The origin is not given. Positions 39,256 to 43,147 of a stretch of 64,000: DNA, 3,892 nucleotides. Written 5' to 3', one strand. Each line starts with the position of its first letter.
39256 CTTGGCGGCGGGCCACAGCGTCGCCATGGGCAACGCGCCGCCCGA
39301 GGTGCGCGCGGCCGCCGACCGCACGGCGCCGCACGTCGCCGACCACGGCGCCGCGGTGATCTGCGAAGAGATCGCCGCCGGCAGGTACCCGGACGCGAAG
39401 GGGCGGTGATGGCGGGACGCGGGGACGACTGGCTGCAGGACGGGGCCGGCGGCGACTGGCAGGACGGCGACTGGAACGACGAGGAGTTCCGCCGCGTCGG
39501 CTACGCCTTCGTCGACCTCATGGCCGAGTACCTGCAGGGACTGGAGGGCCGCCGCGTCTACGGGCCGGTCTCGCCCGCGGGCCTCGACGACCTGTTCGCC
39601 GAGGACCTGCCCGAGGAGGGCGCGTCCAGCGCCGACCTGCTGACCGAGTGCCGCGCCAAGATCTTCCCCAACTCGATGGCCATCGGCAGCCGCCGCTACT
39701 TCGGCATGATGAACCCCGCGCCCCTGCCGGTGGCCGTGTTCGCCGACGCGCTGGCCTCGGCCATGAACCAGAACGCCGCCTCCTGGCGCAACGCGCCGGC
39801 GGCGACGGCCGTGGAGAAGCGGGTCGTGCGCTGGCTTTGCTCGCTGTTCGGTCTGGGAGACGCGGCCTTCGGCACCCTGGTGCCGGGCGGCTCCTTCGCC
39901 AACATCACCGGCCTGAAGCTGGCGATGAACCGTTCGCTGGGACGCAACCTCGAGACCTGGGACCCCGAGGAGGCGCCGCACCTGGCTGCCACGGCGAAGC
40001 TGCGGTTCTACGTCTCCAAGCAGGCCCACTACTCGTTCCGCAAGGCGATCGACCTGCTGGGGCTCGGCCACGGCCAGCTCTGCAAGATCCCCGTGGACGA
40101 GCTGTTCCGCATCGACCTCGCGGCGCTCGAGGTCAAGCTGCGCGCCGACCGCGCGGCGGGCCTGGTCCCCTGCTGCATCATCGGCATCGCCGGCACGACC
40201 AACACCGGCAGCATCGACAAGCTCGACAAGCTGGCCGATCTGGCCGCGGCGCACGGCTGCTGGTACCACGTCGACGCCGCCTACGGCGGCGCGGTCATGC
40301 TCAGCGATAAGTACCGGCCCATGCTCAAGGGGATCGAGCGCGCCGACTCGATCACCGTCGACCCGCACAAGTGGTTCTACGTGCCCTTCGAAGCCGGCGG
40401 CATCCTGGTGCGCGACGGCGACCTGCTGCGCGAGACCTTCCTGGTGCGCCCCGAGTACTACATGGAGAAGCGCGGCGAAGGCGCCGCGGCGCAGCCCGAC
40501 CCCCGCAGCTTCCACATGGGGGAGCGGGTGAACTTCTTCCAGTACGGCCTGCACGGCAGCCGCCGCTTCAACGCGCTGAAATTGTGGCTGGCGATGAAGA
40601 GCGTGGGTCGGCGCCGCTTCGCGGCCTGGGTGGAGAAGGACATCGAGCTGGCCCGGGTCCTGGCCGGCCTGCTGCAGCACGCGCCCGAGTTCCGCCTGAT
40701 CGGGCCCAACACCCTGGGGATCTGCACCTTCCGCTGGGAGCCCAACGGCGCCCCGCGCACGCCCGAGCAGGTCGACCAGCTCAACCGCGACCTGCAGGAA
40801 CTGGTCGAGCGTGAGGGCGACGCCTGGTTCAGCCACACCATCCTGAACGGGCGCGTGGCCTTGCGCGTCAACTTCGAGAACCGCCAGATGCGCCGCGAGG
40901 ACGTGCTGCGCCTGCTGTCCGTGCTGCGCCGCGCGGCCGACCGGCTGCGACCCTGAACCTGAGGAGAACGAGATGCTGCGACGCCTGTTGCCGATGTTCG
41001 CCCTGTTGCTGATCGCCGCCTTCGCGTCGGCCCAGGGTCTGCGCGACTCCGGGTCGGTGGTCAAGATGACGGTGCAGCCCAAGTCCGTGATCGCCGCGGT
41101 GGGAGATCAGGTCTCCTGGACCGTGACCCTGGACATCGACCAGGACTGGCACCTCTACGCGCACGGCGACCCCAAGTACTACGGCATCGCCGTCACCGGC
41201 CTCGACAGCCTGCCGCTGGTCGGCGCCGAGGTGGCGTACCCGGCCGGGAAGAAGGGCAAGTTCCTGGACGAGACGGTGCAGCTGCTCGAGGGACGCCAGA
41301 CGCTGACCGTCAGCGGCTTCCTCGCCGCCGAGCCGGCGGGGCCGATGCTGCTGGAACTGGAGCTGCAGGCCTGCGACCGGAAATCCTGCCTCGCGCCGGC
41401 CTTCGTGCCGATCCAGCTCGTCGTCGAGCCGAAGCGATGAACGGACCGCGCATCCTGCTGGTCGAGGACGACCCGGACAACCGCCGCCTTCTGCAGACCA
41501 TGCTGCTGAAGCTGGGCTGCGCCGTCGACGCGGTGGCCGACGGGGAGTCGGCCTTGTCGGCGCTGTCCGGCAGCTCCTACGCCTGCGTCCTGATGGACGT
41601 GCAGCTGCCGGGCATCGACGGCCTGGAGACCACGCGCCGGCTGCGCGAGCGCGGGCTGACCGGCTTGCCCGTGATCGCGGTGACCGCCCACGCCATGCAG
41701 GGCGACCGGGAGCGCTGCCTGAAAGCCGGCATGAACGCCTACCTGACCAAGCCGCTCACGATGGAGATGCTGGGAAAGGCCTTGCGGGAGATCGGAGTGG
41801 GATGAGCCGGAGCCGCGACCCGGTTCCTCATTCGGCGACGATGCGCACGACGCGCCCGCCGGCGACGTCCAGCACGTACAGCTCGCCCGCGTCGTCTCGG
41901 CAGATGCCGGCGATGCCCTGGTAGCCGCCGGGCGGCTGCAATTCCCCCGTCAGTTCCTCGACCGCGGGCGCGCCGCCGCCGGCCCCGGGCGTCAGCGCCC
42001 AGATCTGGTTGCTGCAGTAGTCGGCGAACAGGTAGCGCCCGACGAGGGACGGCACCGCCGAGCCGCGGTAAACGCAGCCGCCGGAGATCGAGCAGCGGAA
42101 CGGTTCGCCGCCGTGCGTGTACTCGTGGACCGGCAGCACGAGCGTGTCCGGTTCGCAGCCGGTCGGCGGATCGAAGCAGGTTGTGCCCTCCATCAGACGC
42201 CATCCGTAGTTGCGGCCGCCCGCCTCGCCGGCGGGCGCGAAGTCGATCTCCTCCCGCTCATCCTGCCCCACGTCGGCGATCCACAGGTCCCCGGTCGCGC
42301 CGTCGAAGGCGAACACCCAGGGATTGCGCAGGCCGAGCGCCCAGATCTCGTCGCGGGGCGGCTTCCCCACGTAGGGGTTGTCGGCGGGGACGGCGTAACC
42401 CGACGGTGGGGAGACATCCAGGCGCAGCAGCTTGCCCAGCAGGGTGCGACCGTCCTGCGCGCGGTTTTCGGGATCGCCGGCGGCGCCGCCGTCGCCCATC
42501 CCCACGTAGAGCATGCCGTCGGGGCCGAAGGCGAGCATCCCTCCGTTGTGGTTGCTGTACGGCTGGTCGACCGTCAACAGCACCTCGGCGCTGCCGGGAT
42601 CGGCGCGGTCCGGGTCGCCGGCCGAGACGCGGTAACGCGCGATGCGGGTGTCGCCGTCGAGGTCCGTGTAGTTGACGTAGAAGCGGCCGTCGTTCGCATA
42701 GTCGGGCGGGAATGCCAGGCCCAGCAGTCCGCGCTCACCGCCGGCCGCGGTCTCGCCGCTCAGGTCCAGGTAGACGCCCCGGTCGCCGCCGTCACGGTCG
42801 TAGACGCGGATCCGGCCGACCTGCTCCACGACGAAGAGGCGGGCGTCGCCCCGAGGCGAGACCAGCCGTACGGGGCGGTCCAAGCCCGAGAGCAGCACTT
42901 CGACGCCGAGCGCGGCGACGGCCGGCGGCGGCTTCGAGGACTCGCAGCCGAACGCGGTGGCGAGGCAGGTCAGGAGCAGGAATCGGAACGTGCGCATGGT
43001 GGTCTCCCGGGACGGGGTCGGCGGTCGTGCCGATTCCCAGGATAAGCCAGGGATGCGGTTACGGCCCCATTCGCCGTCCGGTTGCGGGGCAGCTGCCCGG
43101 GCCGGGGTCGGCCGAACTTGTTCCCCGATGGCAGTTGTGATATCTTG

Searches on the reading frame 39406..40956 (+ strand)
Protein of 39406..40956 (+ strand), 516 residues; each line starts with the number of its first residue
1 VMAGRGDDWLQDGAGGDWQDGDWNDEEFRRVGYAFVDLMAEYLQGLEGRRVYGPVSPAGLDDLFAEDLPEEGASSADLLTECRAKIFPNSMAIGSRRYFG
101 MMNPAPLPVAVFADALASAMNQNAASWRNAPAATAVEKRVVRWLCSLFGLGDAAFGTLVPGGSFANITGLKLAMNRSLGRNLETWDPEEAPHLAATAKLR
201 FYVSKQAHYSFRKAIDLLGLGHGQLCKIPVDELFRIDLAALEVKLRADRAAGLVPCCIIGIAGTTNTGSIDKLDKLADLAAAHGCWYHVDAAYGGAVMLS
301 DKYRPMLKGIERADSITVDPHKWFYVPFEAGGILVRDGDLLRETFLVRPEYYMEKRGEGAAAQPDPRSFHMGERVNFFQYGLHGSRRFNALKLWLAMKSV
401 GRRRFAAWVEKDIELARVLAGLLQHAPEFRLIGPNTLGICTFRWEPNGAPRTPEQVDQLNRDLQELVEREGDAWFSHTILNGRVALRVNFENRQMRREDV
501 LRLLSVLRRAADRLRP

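Call 14: search_protein_families(library=pfam, proteins=[window:39406-40956:+], max_evalue=0.001)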
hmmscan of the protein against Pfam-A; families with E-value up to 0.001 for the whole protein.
window:39406-40956:+ (516 aa): 3 families
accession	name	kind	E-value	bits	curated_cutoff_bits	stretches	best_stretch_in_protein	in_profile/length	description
PF00282.25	Pyridoxal_deC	-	4.9e-69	233.3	27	1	59-443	3-373/375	Pyridoxal-dependent decarboxylase conserved domain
PF00155.27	Aminotran_1_2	-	9.7e-05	22.1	19.7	1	192-305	84-200/361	Aminotransferase class I and II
PF01212.27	Beta_elim_lyase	-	0.00081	19.2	27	0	201-344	74-219/288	Beta-eliminating lyase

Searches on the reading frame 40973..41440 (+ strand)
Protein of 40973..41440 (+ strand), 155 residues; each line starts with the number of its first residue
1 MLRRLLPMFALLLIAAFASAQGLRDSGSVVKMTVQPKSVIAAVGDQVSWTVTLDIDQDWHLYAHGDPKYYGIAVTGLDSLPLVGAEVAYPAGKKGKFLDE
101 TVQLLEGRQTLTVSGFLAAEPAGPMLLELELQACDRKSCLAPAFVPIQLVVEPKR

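Call 14: search_protein_families(library=pfam, proteins=[window:40973-41440:+], max_evalue=0.001)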
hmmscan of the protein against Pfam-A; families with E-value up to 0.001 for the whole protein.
window:40973-41440:+ (155 aa): 1 family
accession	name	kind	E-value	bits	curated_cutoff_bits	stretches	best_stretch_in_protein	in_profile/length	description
PF11412.14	DsbD_N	-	1.8e-05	25.2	25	1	40-142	13-110/119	Thiol:disulfide interchange protein DsbD, N-terminal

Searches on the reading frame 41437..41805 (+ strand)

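Call 64: search_protein_families(library=pfam, proteins=[window:41437-41805:+], max_evalue=0.01)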
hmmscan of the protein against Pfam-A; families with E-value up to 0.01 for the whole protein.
window:41437-41805:+ (122 aa): 2 families
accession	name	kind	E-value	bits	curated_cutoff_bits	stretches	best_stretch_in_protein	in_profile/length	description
PF00072.30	Response_reg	-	1.6e-30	106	30.2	1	6-116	1-110/111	Response regulator receiver domain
PF06490.17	FleQ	-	9.2e-05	23.2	22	1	5-117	1-104/108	Flagellar regulatory protein FleQ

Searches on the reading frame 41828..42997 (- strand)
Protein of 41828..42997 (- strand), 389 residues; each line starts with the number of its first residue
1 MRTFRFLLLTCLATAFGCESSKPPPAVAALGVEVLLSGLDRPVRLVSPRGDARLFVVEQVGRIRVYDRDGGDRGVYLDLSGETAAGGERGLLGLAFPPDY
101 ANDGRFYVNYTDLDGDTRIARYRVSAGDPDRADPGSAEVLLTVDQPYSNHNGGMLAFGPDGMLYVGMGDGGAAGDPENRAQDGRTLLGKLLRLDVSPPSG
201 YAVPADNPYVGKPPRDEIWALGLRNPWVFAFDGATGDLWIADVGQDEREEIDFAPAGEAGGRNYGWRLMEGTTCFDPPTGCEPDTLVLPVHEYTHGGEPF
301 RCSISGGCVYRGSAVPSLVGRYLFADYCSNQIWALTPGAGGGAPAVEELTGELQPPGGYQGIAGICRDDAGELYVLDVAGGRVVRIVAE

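Call 14: search_protein_families(library=pfam, proteins=[window:41828-42997:-], max_evalue=0.001)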
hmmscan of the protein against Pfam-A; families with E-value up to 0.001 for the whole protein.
window:41828-42997:- (389 aa): 2 families
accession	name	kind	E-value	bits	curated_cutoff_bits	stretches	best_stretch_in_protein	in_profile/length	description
PF07995.17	GSDH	-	3.5e-40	138.7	25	1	49-352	10-303/332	Glucose / Sorbosone dehydrogenase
PF01436.27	NHL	-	4.9e-05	23.6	20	0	362-384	4-26/28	NHL repeat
